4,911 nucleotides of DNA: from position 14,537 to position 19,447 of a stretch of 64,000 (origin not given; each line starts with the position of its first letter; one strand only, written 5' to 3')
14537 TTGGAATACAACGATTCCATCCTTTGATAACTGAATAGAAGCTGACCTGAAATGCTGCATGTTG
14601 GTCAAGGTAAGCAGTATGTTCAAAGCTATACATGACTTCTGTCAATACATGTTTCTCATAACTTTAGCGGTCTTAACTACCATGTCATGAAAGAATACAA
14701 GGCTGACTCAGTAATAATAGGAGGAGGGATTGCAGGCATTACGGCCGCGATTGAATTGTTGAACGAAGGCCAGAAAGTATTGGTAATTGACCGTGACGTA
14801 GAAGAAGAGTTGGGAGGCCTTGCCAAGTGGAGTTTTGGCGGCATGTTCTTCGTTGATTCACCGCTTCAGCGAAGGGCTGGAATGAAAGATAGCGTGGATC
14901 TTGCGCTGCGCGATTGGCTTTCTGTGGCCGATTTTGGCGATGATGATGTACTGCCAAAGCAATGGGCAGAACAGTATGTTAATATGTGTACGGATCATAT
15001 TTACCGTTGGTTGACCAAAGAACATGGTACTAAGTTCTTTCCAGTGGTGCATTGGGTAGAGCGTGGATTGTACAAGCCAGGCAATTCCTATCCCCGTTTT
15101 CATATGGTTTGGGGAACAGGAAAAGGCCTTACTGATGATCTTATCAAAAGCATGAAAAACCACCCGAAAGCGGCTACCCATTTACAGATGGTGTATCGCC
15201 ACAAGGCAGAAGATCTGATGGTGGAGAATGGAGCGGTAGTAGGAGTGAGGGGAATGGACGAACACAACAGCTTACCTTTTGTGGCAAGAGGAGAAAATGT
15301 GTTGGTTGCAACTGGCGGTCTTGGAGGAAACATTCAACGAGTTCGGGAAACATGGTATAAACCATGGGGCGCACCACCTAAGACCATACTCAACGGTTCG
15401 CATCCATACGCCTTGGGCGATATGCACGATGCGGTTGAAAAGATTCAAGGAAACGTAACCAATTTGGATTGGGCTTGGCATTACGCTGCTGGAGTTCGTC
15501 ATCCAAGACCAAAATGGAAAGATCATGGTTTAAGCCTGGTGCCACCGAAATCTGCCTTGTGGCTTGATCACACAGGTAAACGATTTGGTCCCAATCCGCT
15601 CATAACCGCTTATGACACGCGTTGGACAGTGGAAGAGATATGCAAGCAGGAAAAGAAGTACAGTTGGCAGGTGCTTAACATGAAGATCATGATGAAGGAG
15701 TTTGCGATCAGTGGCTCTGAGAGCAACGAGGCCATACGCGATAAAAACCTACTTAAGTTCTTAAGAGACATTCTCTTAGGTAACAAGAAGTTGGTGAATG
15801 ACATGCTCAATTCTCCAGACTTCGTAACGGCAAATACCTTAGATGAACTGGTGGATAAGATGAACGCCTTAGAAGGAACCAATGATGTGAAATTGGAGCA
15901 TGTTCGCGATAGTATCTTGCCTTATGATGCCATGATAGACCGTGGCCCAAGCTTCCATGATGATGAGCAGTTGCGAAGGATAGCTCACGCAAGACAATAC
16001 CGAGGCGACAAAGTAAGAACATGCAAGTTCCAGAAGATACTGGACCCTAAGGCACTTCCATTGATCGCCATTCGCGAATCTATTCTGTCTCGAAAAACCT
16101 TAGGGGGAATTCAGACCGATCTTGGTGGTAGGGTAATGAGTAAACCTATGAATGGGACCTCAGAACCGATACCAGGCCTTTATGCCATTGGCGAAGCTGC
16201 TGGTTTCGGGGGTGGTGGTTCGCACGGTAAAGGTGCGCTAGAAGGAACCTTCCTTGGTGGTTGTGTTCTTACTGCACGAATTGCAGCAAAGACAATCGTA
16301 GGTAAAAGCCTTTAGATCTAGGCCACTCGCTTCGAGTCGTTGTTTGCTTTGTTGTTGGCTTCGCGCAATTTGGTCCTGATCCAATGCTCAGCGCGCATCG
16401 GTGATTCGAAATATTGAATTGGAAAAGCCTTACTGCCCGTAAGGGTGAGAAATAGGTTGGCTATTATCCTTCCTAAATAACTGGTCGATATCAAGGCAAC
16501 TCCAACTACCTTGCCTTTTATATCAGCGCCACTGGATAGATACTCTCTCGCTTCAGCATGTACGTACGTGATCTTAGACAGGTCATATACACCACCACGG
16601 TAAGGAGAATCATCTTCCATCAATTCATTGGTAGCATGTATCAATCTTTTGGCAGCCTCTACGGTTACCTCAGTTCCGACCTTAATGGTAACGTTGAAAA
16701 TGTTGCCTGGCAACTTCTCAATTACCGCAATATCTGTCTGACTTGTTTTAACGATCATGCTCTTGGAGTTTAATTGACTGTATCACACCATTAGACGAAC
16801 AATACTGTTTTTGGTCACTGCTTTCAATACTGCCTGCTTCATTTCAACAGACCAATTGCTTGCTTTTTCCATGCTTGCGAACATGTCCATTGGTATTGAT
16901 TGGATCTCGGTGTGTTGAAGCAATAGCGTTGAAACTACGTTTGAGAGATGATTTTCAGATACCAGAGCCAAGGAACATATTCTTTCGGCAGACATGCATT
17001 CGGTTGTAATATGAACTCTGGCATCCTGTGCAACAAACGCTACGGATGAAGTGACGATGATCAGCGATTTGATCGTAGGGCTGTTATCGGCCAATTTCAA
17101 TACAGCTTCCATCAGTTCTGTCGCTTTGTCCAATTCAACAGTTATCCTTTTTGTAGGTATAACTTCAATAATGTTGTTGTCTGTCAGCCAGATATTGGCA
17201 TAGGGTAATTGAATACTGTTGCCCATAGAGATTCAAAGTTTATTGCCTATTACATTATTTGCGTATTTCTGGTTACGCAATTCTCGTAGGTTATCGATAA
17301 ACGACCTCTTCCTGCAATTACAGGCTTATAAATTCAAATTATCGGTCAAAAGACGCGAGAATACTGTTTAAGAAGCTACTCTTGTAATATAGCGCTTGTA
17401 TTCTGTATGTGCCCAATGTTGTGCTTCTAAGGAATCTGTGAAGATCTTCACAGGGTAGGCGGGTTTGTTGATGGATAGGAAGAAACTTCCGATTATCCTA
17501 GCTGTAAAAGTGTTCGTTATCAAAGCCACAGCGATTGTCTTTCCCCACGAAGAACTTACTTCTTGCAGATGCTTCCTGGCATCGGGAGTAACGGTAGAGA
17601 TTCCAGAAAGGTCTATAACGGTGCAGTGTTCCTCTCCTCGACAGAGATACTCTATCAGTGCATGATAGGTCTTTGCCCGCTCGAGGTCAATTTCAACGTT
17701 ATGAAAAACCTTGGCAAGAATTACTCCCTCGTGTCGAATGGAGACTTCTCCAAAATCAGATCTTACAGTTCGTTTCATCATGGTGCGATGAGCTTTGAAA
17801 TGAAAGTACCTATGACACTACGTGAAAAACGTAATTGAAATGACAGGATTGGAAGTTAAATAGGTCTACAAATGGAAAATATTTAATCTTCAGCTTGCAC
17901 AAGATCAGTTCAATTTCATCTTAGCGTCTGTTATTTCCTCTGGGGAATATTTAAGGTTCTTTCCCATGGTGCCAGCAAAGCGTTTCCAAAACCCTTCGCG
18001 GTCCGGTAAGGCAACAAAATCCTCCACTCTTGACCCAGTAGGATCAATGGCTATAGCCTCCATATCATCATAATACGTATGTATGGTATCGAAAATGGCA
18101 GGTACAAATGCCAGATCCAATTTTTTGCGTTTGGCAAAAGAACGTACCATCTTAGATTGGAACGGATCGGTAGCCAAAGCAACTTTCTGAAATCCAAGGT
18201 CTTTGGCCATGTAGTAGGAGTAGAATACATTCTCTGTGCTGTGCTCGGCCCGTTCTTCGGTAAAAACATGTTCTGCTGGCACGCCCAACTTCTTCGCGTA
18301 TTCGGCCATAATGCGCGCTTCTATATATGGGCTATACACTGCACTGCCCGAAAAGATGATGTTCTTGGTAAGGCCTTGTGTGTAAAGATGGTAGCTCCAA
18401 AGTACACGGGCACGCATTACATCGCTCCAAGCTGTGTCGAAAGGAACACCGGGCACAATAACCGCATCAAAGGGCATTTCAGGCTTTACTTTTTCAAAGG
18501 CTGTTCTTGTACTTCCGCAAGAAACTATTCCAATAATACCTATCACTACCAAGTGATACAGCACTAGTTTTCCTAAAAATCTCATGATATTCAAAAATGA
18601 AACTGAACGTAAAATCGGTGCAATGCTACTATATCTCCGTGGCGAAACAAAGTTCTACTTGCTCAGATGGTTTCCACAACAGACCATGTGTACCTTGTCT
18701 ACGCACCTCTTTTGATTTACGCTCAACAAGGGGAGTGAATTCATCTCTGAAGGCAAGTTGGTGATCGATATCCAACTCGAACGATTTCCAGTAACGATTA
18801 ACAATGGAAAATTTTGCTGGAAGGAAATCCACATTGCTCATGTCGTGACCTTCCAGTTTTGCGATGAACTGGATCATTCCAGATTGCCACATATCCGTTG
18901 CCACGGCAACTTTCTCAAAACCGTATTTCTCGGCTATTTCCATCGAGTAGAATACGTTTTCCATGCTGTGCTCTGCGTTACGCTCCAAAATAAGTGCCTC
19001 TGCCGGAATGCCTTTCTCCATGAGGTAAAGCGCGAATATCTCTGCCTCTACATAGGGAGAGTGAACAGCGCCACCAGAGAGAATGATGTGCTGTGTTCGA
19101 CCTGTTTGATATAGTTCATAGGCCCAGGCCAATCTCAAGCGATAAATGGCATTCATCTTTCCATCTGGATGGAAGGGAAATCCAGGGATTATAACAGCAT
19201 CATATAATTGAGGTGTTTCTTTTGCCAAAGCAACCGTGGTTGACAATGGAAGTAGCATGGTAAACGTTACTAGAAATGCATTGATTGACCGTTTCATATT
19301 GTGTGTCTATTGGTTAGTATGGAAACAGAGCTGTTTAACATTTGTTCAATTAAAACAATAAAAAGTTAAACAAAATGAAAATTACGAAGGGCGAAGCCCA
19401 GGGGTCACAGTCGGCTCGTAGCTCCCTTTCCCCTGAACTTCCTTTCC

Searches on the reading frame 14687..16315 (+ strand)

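Call 71: search_protein_families(library=pfam, proteins=[window:14687-16315:+])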
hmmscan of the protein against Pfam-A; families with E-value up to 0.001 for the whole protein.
window:14687-16315:+ (542 aa): 8 families
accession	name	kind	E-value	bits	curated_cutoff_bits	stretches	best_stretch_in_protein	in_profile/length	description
PF00890.30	FAD_binding_2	-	3.7e-51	175.1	20.4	1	7-523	1-414/414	FAD binding domain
PF01266.30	DAO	-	1.1e-07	32.1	27.9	1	7-43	1-35/353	FAD dependent oxidoreductase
PF03486.20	HI0933_like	-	8.5e-07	29.1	50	1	7-37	2-32/244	HI0933-like protein Rossmann domain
PF12831.13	FAD_oxidored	-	4.6e-06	26.6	27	1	7-46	1-38/416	FAD dependent oxidoreductase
PF13450.12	NAD_binding_8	-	1e-05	26.1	21.9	1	10-46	1-35/68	NAD(P)-binding Rossmann-like domain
PF07992.20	Pyr_redox_2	-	3.2e-05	23.9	26.1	1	7-38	2-31/291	Pyridine nucleotide-disulphide oxidoreductase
PF01134.28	GIDA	-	5.5e-05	22.8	22.1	0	8-38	2-32/391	Glucose inhibited division protein A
PF01946.23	Thi4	-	0.00022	21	26.2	1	5-57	17-66/235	Thi4 family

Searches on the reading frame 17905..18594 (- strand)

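Call 8: search_protein_families(library=pfam, proteins=[window:17905-18594:-])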
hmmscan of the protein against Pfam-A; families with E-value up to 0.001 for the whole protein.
window:17905-18594:- (229 aa): 1 family
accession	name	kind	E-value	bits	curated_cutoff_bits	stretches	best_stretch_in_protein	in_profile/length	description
PF02698.23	DUF218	-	2.3e-16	60.4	27.6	1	43-166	1-109/133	DUF218 domain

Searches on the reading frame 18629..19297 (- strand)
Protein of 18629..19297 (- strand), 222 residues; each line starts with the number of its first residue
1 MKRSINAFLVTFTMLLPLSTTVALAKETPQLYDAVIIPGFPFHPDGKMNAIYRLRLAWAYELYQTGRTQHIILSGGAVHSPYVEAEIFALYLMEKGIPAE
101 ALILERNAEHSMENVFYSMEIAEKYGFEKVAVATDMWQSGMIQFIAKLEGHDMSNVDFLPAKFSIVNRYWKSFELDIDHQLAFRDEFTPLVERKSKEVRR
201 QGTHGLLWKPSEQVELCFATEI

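Call 8: search_protein_families(library=pfam, proteins=[window:18629-19297:-])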
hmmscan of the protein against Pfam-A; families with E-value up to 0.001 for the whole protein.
window:18629-19297:- (222 aa): 1 family
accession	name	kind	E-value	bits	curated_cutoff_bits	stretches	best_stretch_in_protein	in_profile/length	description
PF02698.23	DUF218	-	1e-15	58.3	27.6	1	33-150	1-104/133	DUF218 domain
